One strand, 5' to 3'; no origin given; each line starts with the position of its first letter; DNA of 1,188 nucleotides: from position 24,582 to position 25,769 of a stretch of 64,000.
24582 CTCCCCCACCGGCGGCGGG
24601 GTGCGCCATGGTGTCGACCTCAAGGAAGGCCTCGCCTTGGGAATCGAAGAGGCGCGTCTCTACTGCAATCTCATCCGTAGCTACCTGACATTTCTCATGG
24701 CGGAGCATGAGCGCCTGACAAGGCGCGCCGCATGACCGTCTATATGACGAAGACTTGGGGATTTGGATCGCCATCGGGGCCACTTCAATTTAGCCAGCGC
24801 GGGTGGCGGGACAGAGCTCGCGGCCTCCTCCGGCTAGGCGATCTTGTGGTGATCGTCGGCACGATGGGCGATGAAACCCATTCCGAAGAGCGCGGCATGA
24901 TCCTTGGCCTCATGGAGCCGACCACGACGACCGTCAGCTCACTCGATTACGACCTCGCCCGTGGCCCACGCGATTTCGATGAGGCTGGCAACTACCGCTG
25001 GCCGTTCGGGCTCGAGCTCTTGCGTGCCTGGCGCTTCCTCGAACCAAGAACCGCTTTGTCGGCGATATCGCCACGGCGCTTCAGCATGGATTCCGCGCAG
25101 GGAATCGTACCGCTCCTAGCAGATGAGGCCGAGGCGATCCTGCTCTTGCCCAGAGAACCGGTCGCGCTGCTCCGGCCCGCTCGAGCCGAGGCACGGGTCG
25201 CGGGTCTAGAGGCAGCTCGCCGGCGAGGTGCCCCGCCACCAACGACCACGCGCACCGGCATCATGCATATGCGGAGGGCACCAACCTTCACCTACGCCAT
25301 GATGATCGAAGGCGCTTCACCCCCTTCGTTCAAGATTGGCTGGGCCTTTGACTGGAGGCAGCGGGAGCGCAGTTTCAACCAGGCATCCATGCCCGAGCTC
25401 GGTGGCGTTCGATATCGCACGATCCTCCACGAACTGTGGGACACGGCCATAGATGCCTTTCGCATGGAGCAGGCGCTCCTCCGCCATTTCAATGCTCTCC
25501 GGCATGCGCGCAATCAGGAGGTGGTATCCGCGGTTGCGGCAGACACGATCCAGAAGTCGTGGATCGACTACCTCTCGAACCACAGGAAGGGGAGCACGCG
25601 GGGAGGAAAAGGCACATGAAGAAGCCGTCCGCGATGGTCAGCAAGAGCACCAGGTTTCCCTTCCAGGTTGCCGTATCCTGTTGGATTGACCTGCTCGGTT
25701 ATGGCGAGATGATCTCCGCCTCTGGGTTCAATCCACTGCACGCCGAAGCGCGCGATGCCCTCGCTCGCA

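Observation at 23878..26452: Uncharacterised three-gene operon: helical protein - PUA/EVE-like plus GIY-YIG-like protein - nucleotidyl-cyclase-like protein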

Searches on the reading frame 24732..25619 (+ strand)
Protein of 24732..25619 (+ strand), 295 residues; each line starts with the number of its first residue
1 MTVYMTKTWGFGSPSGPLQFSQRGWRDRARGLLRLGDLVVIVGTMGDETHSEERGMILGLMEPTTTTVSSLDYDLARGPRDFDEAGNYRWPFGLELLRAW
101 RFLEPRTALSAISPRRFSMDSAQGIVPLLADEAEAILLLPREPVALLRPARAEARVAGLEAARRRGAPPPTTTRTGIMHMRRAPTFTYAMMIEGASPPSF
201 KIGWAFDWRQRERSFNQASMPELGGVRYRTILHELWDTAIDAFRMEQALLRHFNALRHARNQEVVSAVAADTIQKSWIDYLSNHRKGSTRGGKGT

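Call 7: search_protein_families(library=pfam, proteins=[window:24732-25619:+], max_evalue=0.1)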
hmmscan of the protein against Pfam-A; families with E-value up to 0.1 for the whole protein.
window:24732-25619:+ (295 aa): 1 family
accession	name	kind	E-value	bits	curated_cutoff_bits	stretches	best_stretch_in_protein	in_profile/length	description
PF13455.12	MUG113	-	0.098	13.7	22.3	0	200-260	1-54/73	Meiotically up-regulated gene 113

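Call 8: search_protein_families(library=padloc, proteins=[window:24732-25619:+], max_evalue=0.1)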
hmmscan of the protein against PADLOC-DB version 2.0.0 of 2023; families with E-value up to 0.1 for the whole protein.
window:24732-25619:+ (295 aa): 0 families

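Call 9: search_protein_families(library=ncbifam, proteins=[window:24732-25619:+], max_evalue=0.1)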
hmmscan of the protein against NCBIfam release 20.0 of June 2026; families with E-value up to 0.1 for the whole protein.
window:24732-25619:+ (295 aa): 0 families

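Call 10: search_protein_families(library=phrogs, proteins=[window:24732-25619:+], max_evalue=0.1)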
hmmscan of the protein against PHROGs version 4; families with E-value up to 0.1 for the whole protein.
window:24732-25619:+ (295 aa): 0 families

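Call 12: search_solved_structures(query=window:24732-25619:+, max_evalue=10)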
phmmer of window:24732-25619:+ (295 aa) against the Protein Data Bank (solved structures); distinct sequences matched with E-value up to 10: 1.
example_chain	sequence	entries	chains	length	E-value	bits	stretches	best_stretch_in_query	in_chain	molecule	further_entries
4rvc_A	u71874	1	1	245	1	11.8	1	35-84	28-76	ABC transporter ATP-binding protein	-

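Call 16: find_homologous_proteins(query=window:24732-25619:+, max_evalue=0.001)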
Query window:24732-25619:+ (295 aa): 349 proteins with E <= 0.001 among 8000 candidates; the best 120 are listed.
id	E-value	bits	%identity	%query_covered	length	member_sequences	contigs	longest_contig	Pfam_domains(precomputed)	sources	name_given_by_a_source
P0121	4.4e-187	638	97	100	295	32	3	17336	-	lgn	-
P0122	8.2e-160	549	84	97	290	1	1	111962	-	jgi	jgi:hypothetical protein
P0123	8.1e-152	523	81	95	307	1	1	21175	-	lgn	-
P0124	6.3e-145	500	75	98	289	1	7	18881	-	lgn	-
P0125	3.3e-144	498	76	97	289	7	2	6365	-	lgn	-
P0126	7.2e-144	497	76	97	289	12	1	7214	-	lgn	-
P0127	4.7e-141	487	76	97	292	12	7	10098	-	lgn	-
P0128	3.3e-134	465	73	96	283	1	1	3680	-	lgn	-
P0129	8.6e-133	460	74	97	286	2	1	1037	-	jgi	jgi:hypothetical protein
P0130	2.4e-130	452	70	97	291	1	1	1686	-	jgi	jgi:hypothetical protein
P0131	3.3e-130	452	74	96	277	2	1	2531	-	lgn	-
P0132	8.8e-130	450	69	98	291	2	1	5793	-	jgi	jgi:hypothetical protein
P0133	2.0e-128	446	68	99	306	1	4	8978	-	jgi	jgi:hypothetical protein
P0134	6.2e-125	434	66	98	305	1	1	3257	-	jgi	jgi:hypothetical protein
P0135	7.4e-125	434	67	97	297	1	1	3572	-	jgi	jgi:hypothetical protein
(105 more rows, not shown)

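Call 29: predict_structure(alignment_id=A2)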
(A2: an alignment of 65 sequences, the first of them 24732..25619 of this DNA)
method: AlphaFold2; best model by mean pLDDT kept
length: 295 residues; sequences in the alignment: 65
mean_pLDDT: 80.5   pTM: 0.53
mean pLDDT of the five models: 80.5, 78.8, 78.6, 76.5, 76.5
residues with pLDDT >= 90: 121; 70-90: 114; 50-70: 25; < 50: 35
segments of 3 or more residues with pLDDT < 50: 151-179, 290-295
pLDDT, mean of each block of 10 residues (from residue 1): 94 88 92 95 92 95 89 73 81 92 94 88 91 97 83 41 41 41 78 88 84 68 75 80 90 91 89 80 67 34
secondary structure, 60 per line:
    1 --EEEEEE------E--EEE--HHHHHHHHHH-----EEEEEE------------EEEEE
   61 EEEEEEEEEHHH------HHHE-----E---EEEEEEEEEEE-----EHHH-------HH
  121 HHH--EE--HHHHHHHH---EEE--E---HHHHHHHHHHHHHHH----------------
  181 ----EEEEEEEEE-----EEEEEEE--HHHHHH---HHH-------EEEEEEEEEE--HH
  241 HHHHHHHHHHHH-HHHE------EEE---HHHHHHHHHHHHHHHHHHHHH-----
elements in order: E3-8 E18-20 H23-32 E38-43 E56-69 E92-102 H119-123 H130-137 E141-143 H150-164 E185-193 E199-205 H208-213 E227-236 H239-252 E264-266 H270-290
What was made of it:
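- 24732..25619 (+): Gene B, 295 aa. It has an N-terminal beta-barrel domain (aa 1 to about 145, PUA-like, EVE/YTH-type), a disordered linker (aa 151-179) and a C-terminal T5orf172 (GIY-YIG superfamily) nuclease-type domain (aa about 183-290). AF2 pLDDT 80.5 (call 29).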

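Call 32: fold_search(model_id=the predicted structure, library=pdb)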
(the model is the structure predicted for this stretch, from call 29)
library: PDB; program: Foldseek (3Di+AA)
matches with E <= 10: 91; with E <= 0.001: 0
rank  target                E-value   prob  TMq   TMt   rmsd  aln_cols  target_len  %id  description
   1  2g2x_A                4.3e-02  0.91  0.26  0.46   7.0       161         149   12  X-Ray Crystal Structure Protein Q88CH6 from Pseudomonas putida. Northeast Structural Genomics Consortium Target PpR72. (released 2006-03-14)
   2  5o8m_D                1.2e-01  0.28  0.18  0.33  13.9       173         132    7  Crystal structure of the MmI1 YTH domain (released 2018-04-25)
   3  6n0s                  1.6e-01  0.87  0.33  0.49   5.3       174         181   10  N-terminal domain of Staphylothermus marinus McrB (released 2019-11-13)
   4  6sga_FS               2.5e-01  0.15  0.16  0.17  12.5       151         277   14  Body domain of the mt-SSU assemblosome from Trypanosoma brucei (released 2019-09-18)
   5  6sga_FU               2.6e-01  0.09  0.16  0.17  18.8       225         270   15  Body domain of the mt-SSU assemblosome from Trypanosoma brucei (released 2019-09-18)
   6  6sga_FT               3.2e-01  0.13  0.15  0.17  13.8       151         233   13  Body domain of the mt-SSU assemblosome from Trypanosoma brucei (released 2019-09-18)
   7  7cq2_A                3.6e-01  0.63  0.22  0.23   9.9       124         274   15  Crystal structure of Slx1-Slx4 (released 2021-06-16)
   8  1zg2_MODEL_1_A        3.6e-01  0.41  0.17  0.46  14.7       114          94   13  Solution NMR structure of the UPF0213 protein BH0048 from Bacillus halodurans. Northeast Structural Genomics t (released 2005-06-21)
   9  9hny_FR               3.8e-01  0.14  0.15  0.19   9.9       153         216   15  Mitoribosomal small subunit in complex with Mettl15 and Mettl17 (released 2025-03-26)
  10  5eim_B                4.0e-01  0.35  0.24  0.38   6.8       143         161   10  YTH domain-containing protein mmi1 and RNA complex (released 2016-01-27)
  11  8snb_7D               7.8e-01  0.02  0.11  0.06  21.5       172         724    9  atomic model of sea urchin sperm doublet microtubule (48-nm periodicity) (released 2023-06-28)
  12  7cq4_A                9.9e-01  0.63  0.21  0.21   3.9        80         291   15  Crystal structure of Slx1-Slx4 in complex with 5'flap DNA (released 2021-06-16)
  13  8k2e_A                9.9e-01  0.25  0.28  0.45   5.8       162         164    8  Crystal structure of YTHDC1 and Y3 complex (released 2024-07-17)
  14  6sga_FR               9.9e-01  0.10  0.17  0.19   9.1       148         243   14  Body domain of the mt-SSU assemblosome from Trypanosoma brucei (released 2019-09-18)
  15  4xm5                  1.3e+00  0.63  0.20  0.22   3.6        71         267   17  C. glabrata Slx1. (released 2015-03-25)
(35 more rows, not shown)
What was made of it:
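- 24732..25619 (+): PDB Foldseek matches: 2g2x E 0.043, S. marinus McrB N-domain 6n0s E 0.16, YTH domains, and the Slx1 and BH0048 GIY-YIG structures (call 32).
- On PUA-superfamily (EVE/YTH/ASCH) modified-base reader: Foldseek matches: 2g2x E 0.043 (prob 0.91), S. marinus McrB N-domain E 0.16 (prob 0.87), YTH domains E 0.1-1 (call 32).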

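Call 37: find_related_loci(query=A2, collection=metagenome_contigs, flank=7000)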
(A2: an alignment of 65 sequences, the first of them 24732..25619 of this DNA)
Query A2 (295 aa) in metagenome_contigs; peptide patterns used: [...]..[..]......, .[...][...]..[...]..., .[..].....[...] (x = any residue, [..] = any of these).
241 stretches matched a pattern; 93 encode a relative of the query (tblastn E <= 1e-3); the best 80 are kept; 79 distinct loci.
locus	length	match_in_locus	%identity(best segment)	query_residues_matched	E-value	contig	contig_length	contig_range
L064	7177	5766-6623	77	1-286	2e-149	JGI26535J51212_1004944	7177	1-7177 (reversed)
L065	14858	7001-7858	77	1-286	3e-149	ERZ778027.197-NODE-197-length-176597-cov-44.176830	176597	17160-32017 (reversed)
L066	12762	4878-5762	73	1-295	8e-131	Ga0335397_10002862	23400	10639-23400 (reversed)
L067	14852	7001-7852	66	1-282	3e-124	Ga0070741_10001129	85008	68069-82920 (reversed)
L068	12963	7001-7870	65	1-290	4e-123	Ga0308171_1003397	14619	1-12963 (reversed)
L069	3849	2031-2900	65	1-290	2e-125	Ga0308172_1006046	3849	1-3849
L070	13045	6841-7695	68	1-286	2e-120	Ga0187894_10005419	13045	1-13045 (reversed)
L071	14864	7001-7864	69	1-286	3e-120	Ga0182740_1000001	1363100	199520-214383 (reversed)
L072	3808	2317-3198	61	1-294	5e-122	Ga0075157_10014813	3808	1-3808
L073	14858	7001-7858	64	1-286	2e-119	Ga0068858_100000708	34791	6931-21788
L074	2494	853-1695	63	1-281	1e-124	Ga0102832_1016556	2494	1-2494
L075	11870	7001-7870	62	1-289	1e-117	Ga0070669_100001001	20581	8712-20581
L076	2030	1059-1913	58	1-285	1e-120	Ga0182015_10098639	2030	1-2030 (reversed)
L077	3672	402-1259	61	1-286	4e-114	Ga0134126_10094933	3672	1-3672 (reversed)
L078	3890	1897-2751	60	1-285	1e-113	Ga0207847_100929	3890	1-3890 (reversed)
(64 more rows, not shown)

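Call 44: search_protein_families(library=pfam, alignment_id=A2, max_evalue=10)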
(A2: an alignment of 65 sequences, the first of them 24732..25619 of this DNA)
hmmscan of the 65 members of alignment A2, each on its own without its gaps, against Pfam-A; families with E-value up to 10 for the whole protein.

A. member 1, window:24732-25619:+ (295 aa): 2 families
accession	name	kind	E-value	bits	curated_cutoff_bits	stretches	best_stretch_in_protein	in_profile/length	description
PF13455.12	MUG113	-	0.098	13.7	22.3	1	200-260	1-54/73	Meiotically up-regulated gene 113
PF10544.15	T5orf172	-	0.18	12.8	20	1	196-261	11-75/101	T5orf172 domain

B. families by the number of members that match (of 65 scanned): 15 families
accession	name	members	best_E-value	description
PF10544.15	T5orf172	37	0.00018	T5orf172 domain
PF13455.12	MUG113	21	0.00017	Meiotically up-regulated gene 113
PF22047.1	RecJ_C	2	0.15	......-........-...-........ exonuclease RecJ C-terminal domain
PF06241.17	Castor_Poll_mid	2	0.28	Castor and Pollux, part of voltage-gated ion channel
PF01957.25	NfeD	1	0.021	NfeD-like C-terminal, partner-binding domain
PF13567.11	DUF4131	1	0.041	Domain of unknown function (DUF4131)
PF19288.4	CofH_C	1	0.046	CofH/MqnC C-terminal region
PF23229.2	DUF7067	1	0.075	Alpha-glucan water dikinase, DUF7067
PF20643.2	TAF1C_C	1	0.087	TAF1C, C-terminal domain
PF22095.1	BT_3535-like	1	0.15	BT_3535-like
PF02053.20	Gene66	1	0.16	Gene 66 (IR5) protein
PF20687.2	CsoSCA_N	1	0.18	Carboxysome Shell Carbonic Anhydrase, N-terminal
PF16248.10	DUF4905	1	0.19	Domain of unknown function (DUF4905)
PF23887.1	Phage_Gene47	1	0.23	Phage L5 gene 47-like protein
PF21758.2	PAC_bac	1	0.28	Bacterial proteasome assembling chaperone-like protein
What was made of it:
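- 24732..25619 (+): Pfam T5orf172 hits 37/65 and MUG113 21/65 members (call 44).
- On T5orf172 / GIY-YIG superfamily nuclease domain: Pfam T5orf172 hits 37/65 and MUG113 21/65 members, best E 1.7e-4 (call 44).
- On PUA-superfamily (EVE/YTH/ASCH) modified-base reader: No Pfam PUA-clan hit in 65 members (call 44).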

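Call 69: fold_search(model_id=the predicted structure, library=viral)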
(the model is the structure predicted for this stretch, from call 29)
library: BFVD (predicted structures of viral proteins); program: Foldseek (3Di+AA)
matches with E <= 10: 844; with E <= 0.001: 70
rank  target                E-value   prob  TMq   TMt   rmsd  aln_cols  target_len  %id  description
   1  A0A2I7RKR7            1.4e-05  1.00  0.31  0.24   4.1       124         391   14  (no name in the UniProt tables at hand)
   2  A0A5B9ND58            1.9e-05  1.00  0.30  0.72   2.3       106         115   15  Bacteriophage T5 Orf172 DNA-binding domain-containing protein [Aeromonas phage 4L372XY]
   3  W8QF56                3.8e-05  1.00  0.27  0.36  10.5       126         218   13  Bacteriophage T5 Orf172 DNA-binding domain-containing protein [Chloriridovirus anopheles1]
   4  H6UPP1                4.0e-05  1.00  0.29  0.36  19.2       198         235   14  BRO-A2 [Autographa californica multiple nucleopolyhedrovirus]
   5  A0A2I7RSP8            5.1e-05  1.00  0.30  0.61   4.1       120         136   19  (no name in the UniProt tables at hand)
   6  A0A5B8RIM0            5.7e-05  1.00  0.26  0.36   3.7       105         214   18  Bacteriophage T5 Orf172 DNA-binding domain-containing protein [Iridovirus Liz-CrIV]
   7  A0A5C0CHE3            6.1e-05  1.00  0.29  0.35  12.1       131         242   15  Endonuclease [Salmonella phage SE11]
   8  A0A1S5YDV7            7.8e-05  1.00  0.32  0.59   9.7       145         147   13  Uncharacterized protein [Lymantria dispar multicapsid nuclear polyhedrosis virus]
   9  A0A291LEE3            8.2e-05  1.00  0.25  0.26   5.0       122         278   15  CapR homology domain-containing protein [Aeromonas phage AS-szw]
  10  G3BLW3                8.7e-05  1.00  0.29  0.43   4.0       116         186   15  Uncharacterized protein 98 [Salmonella phage PVPSE1]
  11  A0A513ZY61            1.2e-04  1.00  0.27  0.26   3.4       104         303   25  (no name in the UniProt tables at hand)
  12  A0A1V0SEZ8            1.3e-04  1.00  0.29  0.28  13.4       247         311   10  Bacteriophage T5 Orf172 DNA-binding domain-containing protein [Hokovirus HKV1]
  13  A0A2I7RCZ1            1.4e-04  1.00  0.29  0.21  14.0       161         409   14  (no name in the UniProt tables at hand)
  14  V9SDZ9                1.5e-04  1.00  0.27  0.14  17.3       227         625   13  Bacteriophage T5 Orf172 DNA-binding domain-containing protein [Tunisvirus fontaine2]
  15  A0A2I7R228            1.6e-04  1.00  0.31  0.22   6.7       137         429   13  (no name in the UniProt tables at hand)
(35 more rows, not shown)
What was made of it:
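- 24732..25619 (+): BFVD best E 1.4e-5, with T5 Orf172 domain proteins, TMt 0.72 and rmsd 2.3 A (call 69).
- On T5orf172 / GIY-YIG superfamily nuclease domain: BFVD Foldseek gives 70 hits with E <= 1e-3, led by T5 Orf172, CapR-homology and GIY-YIG proteins (call 69).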

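Call 76: search_dna_similar(query=window:24732-25616:+, collection=plasmids, mode=protein, max_rows=25, rows=spread)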
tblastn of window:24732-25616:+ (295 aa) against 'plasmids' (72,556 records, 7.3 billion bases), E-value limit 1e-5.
Records with a match: 2; places in all: 2; records where one place covers at least 80% of the query: 2.
Best place of each record, by identity: <60% 2.
By first word of the organism name: Xanthobacter 1; Ancylobacter 1.
By predicted mobility (MOB-suite, as given by PLSDB): conjugative 2.
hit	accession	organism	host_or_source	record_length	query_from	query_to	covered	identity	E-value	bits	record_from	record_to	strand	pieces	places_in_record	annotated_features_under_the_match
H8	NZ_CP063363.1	Xanthobacter dioxanivorans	pure culture,active sludge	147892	1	250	85%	31.0%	3e-7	59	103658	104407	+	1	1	hypothetical protein | nucleotidyl transferase AbiEii/AbiGii toxin family protein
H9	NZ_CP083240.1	Ancylobacter polymorphus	activated sludge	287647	1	250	85%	31.0%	3e-7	59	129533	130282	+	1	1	hypothetical protein | nucleotidyl transferase AbiEii/AbiGii toxin family protein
